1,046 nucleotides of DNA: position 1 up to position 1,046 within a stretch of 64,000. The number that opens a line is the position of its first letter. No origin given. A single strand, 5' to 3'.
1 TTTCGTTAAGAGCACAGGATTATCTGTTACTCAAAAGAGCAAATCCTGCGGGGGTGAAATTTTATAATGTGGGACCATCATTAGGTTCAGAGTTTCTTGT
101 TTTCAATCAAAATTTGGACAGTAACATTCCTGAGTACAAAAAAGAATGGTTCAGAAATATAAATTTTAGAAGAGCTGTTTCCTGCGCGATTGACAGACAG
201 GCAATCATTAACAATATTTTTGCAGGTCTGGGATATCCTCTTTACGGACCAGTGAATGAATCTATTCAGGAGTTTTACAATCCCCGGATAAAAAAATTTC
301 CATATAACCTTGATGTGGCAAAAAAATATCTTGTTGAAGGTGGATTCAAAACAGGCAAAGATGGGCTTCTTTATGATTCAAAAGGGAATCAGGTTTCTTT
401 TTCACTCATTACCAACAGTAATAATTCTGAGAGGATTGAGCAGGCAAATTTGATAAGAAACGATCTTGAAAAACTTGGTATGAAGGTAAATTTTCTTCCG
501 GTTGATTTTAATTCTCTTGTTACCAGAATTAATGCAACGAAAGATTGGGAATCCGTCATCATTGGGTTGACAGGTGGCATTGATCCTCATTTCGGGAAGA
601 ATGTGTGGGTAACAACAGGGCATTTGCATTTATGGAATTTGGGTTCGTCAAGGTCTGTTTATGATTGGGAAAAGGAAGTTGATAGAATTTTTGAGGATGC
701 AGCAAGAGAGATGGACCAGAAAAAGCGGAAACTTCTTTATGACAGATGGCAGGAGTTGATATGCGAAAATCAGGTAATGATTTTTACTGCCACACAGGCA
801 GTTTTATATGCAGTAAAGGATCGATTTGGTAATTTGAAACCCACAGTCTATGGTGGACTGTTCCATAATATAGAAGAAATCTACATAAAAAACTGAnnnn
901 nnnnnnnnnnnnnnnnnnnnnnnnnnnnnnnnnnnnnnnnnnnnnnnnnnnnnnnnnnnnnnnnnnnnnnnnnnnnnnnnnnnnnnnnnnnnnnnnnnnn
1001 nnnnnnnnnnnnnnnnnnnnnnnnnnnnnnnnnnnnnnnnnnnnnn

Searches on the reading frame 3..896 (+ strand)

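Call 38: search_protein_families(library=pfam, proteins=[window:3-896:+], max_evalue=0.0001)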
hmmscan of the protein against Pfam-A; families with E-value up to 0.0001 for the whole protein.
window:3-896:+ (297 aa): 1 family
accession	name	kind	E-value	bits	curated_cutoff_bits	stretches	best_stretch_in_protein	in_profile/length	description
PF00496.27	SBP_bac_5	-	2.9e-30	106.1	32.4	1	18-193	193-350/368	Bacterial extracellular solute-binding proteins, family 5 Middle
